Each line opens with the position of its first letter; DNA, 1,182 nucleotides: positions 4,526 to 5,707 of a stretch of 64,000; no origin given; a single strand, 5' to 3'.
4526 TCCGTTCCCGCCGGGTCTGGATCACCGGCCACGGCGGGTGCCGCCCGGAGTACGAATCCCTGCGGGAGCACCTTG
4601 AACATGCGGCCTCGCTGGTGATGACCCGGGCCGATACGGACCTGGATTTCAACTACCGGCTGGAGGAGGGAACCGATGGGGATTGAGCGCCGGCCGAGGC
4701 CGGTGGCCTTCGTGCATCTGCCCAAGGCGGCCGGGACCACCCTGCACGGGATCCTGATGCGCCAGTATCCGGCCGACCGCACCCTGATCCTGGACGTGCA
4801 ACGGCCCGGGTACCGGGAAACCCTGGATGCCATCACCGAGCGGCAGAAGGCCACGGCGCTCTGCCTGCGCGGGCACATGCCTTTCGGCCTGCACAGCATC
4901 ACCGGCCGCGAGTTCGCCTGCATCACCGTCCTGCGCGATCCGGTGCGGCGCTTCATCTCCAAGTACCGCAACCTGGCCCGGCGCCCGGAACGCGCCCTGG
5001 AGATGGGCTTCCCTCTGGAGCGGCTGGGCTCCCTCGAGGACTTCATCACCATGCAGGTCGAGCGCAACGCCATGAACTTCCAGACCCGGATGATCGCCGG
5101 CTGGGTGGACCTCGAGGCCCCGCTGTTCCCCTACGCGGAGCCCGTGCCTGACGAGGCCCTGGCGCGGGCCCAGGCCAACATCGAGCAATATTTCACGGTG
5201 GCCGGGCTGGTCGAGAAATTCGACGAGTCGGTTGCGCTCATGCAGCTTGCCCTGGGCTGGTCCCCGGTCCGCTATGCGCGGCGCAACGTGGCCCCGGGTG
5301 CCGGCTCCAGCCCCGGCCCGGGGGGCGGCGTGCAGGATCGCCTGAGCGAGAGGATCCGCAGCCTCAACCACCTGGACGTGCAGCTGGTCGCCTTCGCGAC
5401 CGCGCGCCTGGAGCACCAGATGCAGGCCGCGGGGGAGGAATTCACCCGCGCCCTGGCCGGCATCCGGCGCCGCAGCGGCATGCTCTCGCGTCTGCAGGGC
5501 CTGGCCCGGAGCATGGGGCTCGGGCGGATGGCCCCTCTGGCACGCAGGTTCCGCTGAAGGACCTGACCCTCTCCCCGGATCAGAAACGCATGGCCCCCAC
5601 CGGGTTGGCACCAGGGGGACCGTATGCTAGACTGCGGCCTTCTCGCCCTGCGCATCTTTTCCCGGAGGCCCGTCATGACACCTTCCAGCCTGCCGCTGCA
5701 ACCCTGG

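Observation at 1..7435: Candidate biosynthetic operon for a sulfated N-acyl lipid: two desaturases, ACP, FAAL, GNAT, sulfotransferase and a DHOD-like Fe-S flavoprotein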

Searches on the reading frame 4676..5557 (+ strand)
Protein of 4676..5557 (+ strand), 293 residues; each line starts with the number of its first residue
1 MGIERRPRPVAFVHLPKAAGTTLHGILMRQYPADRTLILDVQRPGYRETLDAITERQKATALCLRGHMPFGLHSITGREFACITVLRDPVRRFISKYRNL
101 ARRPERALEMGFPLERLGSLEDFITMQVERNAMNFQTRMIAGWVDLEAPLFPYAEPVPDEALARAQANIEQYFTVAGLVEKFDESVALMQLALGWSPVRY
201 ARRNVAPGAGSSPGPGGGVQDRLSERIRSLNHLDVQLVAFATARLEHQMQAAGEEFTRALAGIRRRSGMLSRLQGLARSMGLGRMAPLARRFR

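Call 3: search_protein_families(library=pfam, proteins=[window:4676-5557:+], max_evalue=0.01)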
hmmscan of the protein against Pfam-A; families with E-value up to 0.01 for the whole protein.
window:4676-5557:+ (293 aa): 2 families
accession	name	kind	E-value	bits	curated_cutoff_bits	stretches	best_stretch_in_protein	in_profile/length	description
PF06990.17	Gal-3-0_sulfotr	-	3.5e-06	26.6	27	1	10-266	69-330/402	Galactose-3-O-sulfotransferase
PF03567.20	Sulfotransfer_2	-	5e-05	24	22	1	10-100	11-102/252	Sulfotransferase family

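Call 4: search_protein_families(library=ncbifam, proteins=[window:4676-5557:+], max_evalue=0.01)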
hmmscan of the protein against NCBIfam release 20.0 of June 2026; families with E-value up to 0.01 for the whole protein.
window:4676-5557:+ (293 aa): 0 families

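Call 7: find_encoding_contigs(protein=window:4676-5557:+, flank=10000, max_places=6)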
Protein window:4676-5557:+ (293 aa): 1 contig read that carries it; 1 place shown.
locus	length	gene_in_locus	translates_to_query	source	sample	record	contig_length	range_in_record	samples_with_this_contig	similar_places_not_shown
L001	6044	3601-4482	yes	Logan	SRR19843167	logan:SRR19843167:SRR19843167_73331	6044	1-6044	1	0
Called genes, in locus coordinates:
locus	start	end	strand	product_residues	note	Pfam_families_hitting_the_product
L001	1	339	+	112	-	?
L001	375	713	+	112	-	PF00550:PP-binding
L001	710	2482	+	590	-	PF00501:AMP-binding, PF23024:AMP-dom_DIP2-like (weak)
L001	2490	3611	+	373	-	PF13527:Acetyltransf_9, PF00583:Acetyltransf_1 (faint)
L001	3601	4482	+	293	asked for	PF06990:Gal-3-0_sulfotr (weak)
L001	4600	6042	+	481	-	?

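Call 26: search_solved_structures(query=window:4676-5557:+, max_evalue=1, show_alignments=2)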
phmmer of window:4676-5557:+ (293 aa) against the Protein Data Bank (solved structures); distinct sequences matched with E-value up to 1: 3.
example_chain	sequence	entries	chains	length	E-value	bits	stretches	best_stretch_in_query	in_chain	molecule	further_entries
5vo5_A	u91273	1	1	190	0.002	20.9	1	160-275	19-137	Coiled-coil and C2 domain-containing protein 1-like,GH13992p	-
5t03_A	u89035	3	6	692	0.17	14.5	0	78-102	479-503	maltose binding protein - heparan sulfate 6-O-sulfotransferase isoform 3 fusion protein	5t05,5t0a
8j5q_B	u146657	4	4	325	0.22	14.2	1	210-271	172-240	Putative peptide transport permease protein Rv1283c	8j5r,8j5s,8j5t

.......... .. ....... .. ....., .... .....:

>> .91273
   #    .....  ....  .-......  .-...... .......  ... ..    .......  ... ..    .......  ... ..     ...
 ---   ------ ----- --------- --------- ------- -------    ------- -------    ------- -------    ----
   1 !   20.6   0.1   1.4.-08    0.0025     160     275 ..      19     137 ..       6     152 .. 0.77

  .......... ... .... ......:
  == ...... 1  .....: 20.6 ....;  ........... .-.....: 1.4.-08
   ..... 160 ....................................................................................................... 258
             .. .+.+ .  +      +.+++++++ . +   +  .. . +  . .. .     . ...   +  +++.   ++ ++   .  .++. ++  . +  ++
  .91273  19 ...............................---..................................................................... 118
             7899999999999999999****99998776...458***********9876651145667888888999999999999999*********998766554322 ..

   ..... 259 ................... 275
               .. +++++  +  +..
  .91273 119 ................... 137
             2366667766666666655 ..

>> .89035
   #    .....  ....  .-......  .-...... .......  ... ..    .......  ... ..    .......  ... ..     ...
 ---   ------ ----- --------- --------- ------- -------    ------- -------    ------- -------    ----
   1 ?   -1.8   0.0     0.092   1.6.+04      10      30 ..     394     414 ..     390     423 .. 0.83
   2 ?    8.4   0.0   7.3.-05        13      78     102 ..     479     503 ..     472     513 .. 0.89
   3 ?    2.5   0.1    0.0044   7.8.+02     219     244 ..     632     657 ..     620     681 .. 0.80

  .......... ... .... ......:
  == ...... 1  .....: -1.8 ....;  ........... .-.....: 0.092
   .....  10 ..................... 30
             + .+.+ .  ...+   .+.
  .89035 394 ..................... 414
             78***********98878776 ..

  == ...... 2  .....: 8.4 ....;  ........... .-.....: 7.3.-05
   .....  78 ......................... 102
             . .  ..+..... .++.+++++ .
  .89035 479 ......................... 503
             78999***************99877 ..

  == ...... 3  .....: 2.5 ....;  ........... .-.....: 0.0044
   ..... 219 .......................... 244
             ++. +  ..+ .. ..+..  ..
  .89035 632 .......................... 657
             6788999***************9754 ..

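Call 46: find_homologous_proteins(query=window:4676-5557:+, max_evalue=0.001)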
Query window:4676-5557:+ (293 aa): 86 proteins with E <= 0.001 among 8000 candidates.
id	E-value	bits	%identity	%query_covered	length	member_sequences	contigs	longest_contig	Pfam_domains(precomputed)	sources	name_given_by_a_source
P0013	1.8e-189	646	100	100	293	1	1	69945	PF06990.17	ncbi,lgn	-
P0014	7.6e-111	388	65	98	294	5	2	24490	PF03567.21,PF06990.17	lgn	-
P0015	1.3e-98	348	60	97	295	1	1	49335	PF06990.17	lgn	-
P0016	2.4e-94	334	57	97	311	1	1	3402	PF03567.21,PF06990.17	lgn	-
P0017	4.8e-92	326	56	98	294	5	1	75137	PF06990.17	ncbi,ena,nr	ncbi:sulfotransferase family 2 domain-containing protein [bacterium]|nr:sulfotransferase family 2 do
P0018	1.2e-91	325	57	92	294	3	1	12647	PF06990.17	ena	-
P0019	1.0e-78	283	50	93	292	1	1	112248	PF03567.21,PF06990.17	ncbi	-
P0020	1.4e-77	279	49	98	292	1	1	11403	PF03567.21,PF06990.17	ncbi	-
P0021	6.1e-77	277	49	97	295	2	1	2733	PF03567.21,PF06990.17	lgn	-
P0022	1.6e-48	184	39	97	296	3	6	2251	PF03567.21,PF06990.17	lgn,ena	-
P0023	2.4e-43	167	38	88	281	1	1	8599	PF03567.21,PF06990.17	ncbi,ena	-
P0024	3.2e-40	156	36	96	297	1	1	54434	PF03567.21,PF06990.17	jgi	jgi:hypothetical protein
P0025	5.2e-39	152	38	88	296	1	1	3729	PF03567.21,PF06990.17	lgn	-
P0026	7.4e-39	152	37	90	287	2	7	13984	PF03567.21,PF06990.17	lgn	-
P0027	1.0e-37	148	35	93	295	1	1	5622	PF03567.21,PF06990.17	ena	-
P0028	1.9e-37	147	36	89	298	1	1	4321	PF03567.21,PF06990.17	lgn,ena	-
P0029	2.4e-37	147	36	91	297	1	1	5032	PF03567.21,PF06990.17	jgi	jgi:hypothetical protein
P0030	2.2e-36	144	38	92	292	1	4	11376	PF03567.21,PF06990.17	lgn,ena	-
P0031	7.5e-35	139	34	98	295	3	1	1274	PF03567.21,PF06990.17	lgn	-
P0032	8.0e-35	139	36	85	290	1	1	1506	PF03567.21,PF06990.17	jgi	-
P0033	1.3e-34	138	34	94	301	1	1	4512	PF03567.21,PF06990.17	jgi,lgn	jgi:hypothetical protein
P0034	3.7e-34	137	35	94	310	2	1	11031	PF03567.21,PF06990.17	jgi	jgi:hypothetical protein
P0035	1.0e-33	135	35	87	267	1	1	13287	PF03567.21,PF06990.17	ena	-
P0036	4.5e-33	133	36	85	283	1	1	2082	PF03567.21,PF06990.17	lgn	-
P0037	9.2e-33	132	33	92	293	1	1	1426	PF03567.21,PF06990.17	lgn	-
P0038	1.3e-32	131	37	86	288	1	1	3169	PF03567.21,PF06990.17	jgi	jgi:hypothetical protein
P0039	1.6e-32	131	35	88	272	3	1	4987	PF03567.21,PF06990.17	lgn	-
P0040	2.1e-32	131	35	92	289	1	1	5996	PF03567.21,PF06990.17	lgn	-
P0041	3.5e-32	130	33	92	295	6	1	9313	PF03567.21,PF06990.17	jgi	jgi:hypothetical protein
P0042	4.1e-32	130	36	83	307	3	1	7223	PF03567.21,PF06990.17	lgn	-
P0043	1.4e-30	125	36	88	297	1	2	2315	PF03567.21,PF06990.17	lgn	-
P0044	2.0e-30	124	35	90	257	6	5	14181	PF03567.21,PF06990.17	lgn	-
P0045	3.3e-30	124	34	91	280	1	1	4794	PF00685.34,PF03567.21,PF06990.17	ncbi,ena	-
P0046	3.3e-30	124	34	84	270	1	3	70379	PF03567.21,PF06990.17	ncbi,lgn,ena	-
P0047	6.8e-30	123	36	85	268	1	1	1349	PF03567.21,PF06990.17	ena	-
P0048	1.0e-29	122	37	83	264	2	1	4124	PF03567.21,PF06990.17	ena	-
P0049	1.1e-29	122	35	87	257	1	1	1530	PF03567.21,PF06990.17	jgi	jgi:hypothetical protein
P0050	1.4e-29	122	33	88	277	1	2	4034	PF03567.21,PF06990.17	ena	-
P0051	1.6e-29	121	38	80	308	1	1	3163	PF03567.21,PF06990.17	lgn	-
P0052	1.8e-29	121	35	89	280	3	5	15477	PF03567.21,PF06990.17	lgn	-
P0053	2.5e-29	121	38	68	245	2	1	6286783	PF03567.21,PF06990.17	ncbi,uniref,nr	ncbi:sulfotransferase family 2 domain-containing protein [[Phormidium] sp. ETS-05]|uniref:sulfotrans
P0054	4.1e-29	120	34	83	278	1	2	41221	PF03567.21,PF06990.17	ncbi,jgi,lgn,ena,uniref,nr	ncbi:MAG TPA: sulfotransferase family 2 domain-containing protein [Oscillatoriaceae cyanobacterium M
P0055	4.3e-29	120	32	95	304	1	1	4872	PF03567.21,PF06990.17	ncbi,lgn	ncbi:MAG: sulfotransferase family 2 domain-containing protein [bacterium]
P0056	6.5e-29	119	33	86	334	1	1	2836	PF03567.21,PF06990.17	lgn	-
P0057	3.2e-28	117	31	86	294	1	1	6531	PF03567.21,PF06990.17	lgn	-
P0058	4.7e-28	117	31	83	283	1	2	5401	PF03567.21,PF06990.17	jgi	jgi:hypothetical protein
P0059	9.7e-28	115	33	92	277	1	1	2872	PF03567.21,PF06990.17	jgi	jgi:hypothetical protein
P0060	3.3e-27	114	34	82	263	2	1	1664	PF03567.21,PF06990.17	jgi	jgi:hypothetical protein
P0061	3.4e-27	114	31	89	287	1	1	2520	PF03567.21,PF06990.17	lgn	-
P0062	4.8e-27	113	32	92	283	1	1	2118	PF03567.21,PF06990.17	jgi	jgi:hypothetical protein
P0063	5.4e-27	113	35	92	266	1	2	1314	PF03567.21,PF06990.17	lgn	-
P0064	3.4e-26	110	35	82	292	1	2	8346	PF06990.17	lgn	-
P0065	4.3e-26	110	33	92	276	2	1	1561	PF03567.21,PF06990.17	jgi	jgi:Galactose-3-O-sulfotransferase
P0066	5.5e-26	110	29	94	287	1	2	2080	PF03567.21,PF06990.17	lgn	-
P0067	5.7e-26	110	36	86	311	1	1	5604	PF03567.21,PF06990.17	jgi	jgi:Galactose-3-O-sulfotransferase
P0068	7.9e-26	109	31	94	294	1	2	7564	PF03567.21,PF06990.17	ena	-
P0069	8.7e-26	109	33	89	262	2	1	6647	PF03567.21,PF06990.17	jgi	jgi:hypothetical protein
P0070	1.2e-25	109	33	90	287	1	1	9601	PF06990.17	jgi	jgi:Sulfotransferase family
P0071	1.4e-25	108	32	93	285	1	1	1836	PF03567.21,PF06990.17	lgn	-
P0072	1.8e-25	108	34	81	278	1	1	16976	PF03567.21,PF06990.17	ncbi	-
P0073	9.3e-25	106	30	92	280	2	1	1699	PF03567.21,PF06990.17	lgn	-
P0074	4.8e-24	103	32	88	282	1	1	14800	PF00685.34,PF03567.21,PF06990.17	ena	-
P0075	6.8e-24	103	31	93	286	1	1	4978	PF03567.21,PF06990.17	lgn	-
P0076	1.2e-23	102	33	83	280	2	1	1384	PF03567.21,PF06990.17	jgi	jgi:hypothetical protein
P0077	1.2e-23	102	32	90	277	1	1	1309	PF03567.21,PF06990.17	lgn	-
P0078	1.2e-23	102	36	84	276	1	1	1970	PF06990.17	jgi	-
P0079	2.4e-23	101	33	95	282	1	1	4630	PF03567.21,PF06990.17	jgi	-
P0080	1.3e-22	99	34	79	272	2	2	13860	PF06990.17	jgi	jgi:hypothetical protein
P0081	8.6e-22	96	32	88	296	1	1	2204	PF03567.21,PF06990.17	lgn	-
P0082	1.6e-21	95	32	90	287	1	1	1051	PF06990.17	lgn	-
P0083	2.7e-21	94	32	96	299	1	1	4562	PF03567.21,PF06990.17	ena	-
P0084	6.4e-21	93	33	82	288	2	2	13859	PF03567.21,PF06990.17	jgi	jgi:hypothetical protein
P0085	1.4e-20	92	33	85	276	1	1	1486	PF06990.17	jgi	-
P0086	6.3e-20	90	28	84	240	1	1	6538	PF03567.21,PF06990.17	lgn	-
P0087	1.6e-19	89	38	66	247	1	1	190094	PF03567.21,PF06990.17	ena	-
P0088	1.6e-17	82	29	94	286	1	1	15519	PF03567.21,PF06990.17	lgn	-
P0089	3.5e-15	74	36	68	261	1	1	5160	PF06990.17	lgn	-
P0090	2.2e-14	72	31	86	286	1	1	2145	PF06990.17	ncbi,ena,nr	ncbi:MAG: sulfotransferase family 2 domain-containing protein [Desulfovibrio sp.]|nr:sulfotransferas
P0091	3.9e-14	71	29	95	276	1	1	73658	PF03567.21,PF06990.17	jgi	jgi:hypothetical protein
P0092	5.9e-14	70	30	67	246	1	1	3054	PF03567.21,PF06990.17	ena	-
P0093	1.8e-13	69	30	86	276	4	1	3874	PF03567.21,PF06990.17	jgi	jgi:Galactose-3-O-sulfotransferase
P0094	1.0e-11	63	29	86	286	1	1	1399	PF06990.17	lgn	-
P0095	2.5e-11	62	33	66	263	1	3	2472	PF06990.17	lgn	-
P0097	1.4e-5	43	26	80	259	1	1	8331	PF03567.21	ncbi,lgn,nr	ncbi:MAG TPA: hypothetical protein VMO26_19655 [Vicinamibacterales bacterium]|nr:hypothetical protei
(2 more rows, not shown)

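Call 47: find_encoding_contigs(protein=P0019, flank=10000, max_places=3)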
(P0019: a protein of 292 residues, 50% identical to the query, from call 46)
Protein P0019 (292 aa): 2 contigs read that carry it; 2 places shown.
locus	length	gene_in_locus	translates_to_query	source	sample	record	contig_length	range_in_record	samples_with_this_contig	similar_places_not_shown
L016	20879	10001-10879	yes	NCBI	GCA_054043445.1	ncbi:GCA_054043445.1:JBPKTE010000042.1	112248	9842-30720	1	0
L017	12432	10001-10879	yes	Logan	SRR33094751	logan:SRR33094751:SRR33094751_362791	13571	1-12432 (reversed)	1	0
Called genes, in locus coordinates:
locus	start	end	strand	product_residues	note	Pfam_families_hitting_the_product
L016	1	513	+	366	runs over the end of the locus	PF02563:Poly_export, PF10531:SLBB (weak), PF22461:SLBB_2, PF10531:SLBB (weak), PF22461:SLBB_2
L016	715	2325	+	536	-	PF02449:Glyco_hydro_42 (weak)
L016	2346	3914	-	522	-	PF03023:MurJ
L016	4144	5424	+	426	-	PF01522:Polysacc_deac_1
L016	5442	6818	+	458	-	PF04932:Wzy_C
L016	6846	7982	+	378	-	PF13506:Glyco_transf_21, PF00535:Glycos_transf_2, PF13641:Glyco_tranf_2_3, PF13632:Glyco_trans_2_3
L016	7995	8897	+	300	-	PF00685:Sulfotransfer_1, PF13469:Sulfotransfer_3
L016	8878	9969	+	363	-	-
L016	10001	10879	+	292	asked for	PF03567:Sulfotransfer_2 (faint), PF06990:Gal-3-0_sulfotr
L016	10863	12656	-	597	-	-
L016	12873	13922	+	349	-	PF02412:TSP_3 (faint)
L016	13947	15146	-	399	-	PF00578:AhpC-TSA, PF08534:Redoxin, PF00085:Thioredoxin (weak), PF13098:Thioredoxin_2 (weak), PF13905:Thioredoxin_8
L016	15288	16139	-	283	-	PF08668:HDOD, PF01966:HD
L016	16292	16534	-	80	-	PF22421:SYY_C-terminal, PF01479:S4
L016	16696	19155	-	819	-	PF00251:Glyco_hydro_32N (faint), PF04616:Glyco_hydro_43 (faint), PF22847:Glyco_hydro_43_rel (faint), PF13860:FlgD_ig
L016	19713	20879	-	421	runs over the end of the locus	PF00579:tRNA-synt_1b, PF22421:SYY_C-terminal, PF01479:S4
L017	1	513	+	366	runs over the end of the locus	PF02563:Poly_export, PF10531:SLBB (weak), PF22461:SLBB_2, PF10531:SLBB (weak), PF22461:SLBB_2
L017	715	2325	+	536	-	PF02449:Glyco_hydro_42 (weak)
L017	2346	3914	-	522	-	PF03023:MurJ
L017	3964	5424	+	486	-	PF01522:Polysacc_deac_1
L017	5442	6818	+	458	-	PF04932:Wzy_C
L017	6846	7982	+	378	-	PF13506:Glyco_transf_21, PF00535:Glycos_transf_2, PF13641:Glyco_tranf_2_3, PF13632:Glyco_trans_2_3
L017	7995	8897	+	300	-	PF00685:Sulfotransfer_1, PF13469:Sulfotransfer_3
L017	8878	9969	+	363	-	-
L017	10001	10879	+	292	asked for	PF03567:Sulfotransfer_2 (faint), PF06990:Gal-3-0_sulfotr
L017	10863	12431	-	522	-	?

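Call 48: find_encoding_contigs(protein=P0024, flank=8000, max_places=3)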
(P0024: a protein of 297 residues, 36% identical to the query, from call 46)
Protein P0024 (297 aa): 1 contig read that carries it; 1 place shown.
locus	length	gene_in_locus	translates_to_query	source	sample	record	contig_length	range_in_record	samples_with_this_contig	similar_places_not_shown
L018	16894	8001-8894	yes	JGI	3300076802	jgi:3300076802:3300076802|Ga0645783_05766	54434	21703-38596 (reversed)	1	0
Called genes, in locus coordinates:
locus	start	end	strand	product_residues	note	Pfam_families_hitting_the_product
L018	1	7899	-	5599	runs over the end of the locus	PF00501:AMP-binding, PF23024:AMP-dom_DIP2-like, PF00550:PP-binding, PF00109:ketoacyl-synt, PF02801:Ketoacyl-synt_C, PF16197:KAsynt_C_assoc, PF22336:RhiE-like_linker, PF22621:CurL-like_PKS_C, +34 more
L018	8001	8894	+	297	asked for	PF03567:Sulfotransfer_2 (faint), PF06990:Gal-3-0_sulfotr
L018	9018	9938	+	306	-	PF03567:Sulfotransfer_2 (faint), PF06990:Gal-3-0_sulfotr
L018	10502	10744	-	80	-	-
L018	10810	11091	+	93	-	-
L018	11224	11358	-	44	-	-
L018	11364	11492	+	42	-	PF01433:Peptidase_M1 (weak)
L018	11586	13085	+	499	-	PF01433:Peptidase_M1, PF11940:DUF3458, PF17432:DUF3458_C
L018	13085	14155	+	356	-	PF01208:URO-D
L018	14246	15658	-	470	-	PF00884:Sulfatase, PF01663:Phosphodiest (faint), PF16347:SGSH_C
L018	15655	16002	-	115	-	-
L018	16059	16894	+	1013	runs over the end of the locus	PF00534:Glycos_transf_1, PF13692:Glyco_trans_1_4, PF13524:Glyco_trans_1_2, PF21374:WsaF_N (weak), PF00534:Glycos_transf_1, PF13692:Glyco_trans_1_4, PF22772:WsaF_C, PF13524:Glyco_trans_1_2 (weak)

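Call 52: find_encoding_contigs(protein=P0020, flank=10000, max_places=3)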
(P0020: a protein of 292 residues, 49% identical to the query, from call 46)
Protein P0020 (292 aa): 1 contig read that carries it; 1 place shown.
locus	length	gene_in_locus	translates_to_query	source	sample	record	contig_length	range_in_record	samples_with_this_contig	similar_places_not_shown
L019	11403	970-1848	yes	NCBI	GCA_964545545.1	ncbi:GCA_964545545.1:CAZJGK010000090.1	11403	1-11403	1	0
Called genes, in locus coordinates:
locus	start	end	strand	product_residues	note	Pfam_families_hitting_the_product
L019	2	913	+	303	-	?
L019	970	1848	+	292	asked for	PF03567:Sulfotransfer_2 (weak), PF06990:Gal-3-0_sulfotr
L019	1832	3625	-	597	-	-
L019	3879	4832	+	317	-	PF02412:TSP_3 (faint)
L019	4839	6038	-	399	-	PF00578:AhpC-TSA, PF08534:Redoxin, PF13098:Thioredoxin_2 (weak), PF00085:Thioredoxin, PF13905:Thioredoxin_8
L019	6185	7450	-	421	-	PF00579:tRNA-synt_1b, PF22421:SYY_C-terminal, PF01479:S4 (weak)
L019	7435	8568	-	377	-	PF01264:Chorismate_synt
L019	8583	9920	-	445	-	PF00275:EPSP_synthase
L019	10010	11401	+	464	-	?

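Call 84: predict_structure(alignment_id=A2)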
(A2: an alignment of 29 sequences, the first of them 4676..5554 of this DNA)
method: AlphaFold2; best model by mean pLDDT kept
length: 293 residues; sequences in the alignment: 29
mean_pLDDT: 92.2   pTM: 0.89
mean pLDDT of the five models: 92.2, 91.8, 90.9, 90.5, 90.2
residues with pLDDT >= 90: 244; 70-90: 26; 50-70: 19; < 50: 4
segments of 3 or more residues with pLDDT < 50: none
pLDDT, mean of each block of 10 residues (from residue 1): 80 91 95 97 93 97 97 97 97 94 94 95 97 98 95 97 98 97 98 97 75 55 95 98 98 98 96 91 73 54
secondary structure, 60 per line:
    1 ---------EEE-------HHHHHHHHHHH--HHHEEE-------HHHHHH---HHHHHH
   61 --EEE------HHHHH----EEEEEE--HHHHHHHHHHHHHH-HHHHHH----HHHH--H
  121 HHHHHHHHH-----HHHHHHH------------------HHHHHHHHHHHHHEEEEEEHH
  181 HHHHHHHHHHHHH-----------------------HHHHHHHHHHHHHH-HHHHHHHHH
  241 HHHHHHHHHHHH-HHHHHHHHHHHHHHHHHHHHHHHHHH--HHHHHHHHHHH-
elements in order: E10-12 H20-30 E36-38 H46-51 H55-60 E63-65 H72-76 E81-86 H89-102 H104-109 H114-117 H120-129 H135-141 H160-172 E173-178 H179-193 H217-230 H232-252 H254-279 H282-292
